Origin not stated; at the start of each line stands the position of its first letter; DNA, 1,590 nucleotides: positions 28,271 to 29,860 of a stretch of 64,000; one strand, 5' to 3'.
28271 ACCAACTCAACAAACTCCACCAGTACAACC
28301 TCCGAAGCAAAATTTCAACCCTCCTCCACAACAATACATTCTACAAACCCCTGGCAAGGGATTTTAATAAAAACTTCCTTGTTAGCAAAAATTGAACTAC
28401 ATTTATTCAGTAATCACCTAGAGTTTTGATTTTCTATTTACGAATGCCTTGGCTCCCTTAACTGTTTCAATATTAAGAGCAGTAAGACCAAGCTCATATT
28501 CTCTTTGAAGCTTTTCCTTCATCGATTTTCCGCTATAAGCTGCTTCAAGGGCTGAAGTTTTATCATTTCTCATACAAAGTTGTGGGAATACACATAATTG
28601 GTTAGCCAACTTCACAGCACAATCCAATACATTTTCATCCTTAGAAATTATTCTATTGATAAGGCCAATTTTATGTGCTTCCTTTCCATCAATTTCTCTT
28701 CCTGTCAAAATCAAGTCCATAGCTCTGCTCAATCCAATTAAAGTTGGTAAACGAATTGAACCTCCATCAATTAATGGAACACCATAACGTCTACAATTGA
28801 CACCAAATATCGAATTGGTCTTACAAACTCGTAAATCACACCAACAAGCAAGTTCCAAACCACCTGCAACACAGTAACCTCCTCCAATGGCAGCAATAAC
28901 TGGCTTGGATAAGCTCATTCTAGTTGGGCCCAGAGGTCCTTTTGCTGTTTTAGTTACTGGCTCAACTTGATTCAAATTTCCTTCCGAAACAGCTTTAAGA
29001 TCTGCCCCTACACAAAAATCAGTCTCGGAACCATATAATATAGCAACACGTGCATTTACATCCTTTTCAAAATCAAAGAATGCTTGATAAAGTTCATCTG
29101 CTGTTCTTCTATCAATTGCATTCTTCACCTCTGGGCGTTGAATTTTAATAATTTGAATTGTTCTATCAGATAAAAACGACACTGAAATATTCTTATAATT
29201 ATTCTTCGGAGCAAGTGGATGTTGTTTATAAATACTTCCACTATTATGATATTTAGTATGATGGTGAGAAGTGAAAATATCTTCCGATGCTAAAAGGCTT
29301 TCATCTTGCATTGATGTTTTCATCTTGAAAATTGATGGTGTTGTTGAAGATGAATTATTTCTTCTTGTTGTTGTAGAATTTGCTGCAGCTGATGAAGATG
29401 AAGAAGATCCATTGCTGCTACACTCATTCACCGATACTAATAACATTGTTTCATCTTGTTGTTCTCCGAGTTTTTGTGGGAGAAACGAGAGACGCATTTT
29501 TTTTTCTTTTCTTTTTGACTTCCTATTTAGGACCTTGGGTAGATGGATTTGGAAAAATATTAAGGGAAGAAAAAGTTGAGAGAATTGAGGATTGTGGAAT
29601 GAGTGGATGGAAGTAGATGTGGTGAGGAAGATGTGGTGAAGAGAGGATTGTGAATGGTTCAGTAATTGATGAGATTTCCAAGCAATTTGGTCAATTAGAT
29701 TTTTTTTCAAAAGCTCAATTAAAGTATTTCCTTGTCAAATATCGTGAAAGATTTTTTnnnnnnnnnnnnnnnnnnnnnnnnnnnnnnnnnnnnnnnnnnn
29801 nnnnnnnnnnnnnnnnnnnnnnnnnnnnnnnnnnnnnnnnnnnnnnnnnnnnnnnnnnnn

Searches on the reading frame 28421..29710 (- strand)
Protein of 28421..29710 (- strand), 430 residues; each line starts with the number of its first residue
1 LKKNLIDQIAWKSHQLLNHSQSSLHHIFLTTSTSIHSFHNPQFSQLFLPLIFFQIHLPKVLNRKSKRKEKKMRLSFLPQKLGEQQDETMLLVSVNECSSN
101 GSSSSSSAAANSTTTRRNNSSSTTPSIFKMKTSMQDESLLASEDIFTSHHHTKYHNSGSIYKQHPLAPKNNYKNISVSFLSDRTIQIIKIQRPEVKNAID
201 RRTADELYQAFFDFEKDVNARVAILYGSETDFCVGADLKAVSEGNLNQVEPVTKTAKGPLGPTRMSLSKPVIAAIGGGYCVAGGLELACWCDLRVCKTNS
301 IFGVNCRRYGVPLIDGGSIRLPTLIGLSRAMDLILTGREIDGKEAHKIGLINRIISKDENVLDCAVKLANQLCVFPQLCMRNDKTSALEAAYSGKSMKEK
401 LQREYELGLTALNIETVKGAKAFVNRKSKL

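Call 73: search_protein_families(library=pfam, proteins=[window:28421-29710:-], max_evalue=0.0001)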
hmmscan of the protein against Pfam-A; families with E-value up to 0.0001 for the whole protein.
window:28421-29710:- (430 aa): 2 families
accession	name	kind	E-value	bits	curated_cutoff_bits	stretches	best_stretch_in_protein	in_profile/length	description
PF00378.25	ECH_1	-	3.6e-44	151.4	27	1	184-427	5-244/251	Enoyl-CoA hydratase/isomerase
PF16113.10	ECH_2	-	6.3e-14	52.6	27.2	1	186-359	2-176/335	Enoyl-CoA hydratase/isomerase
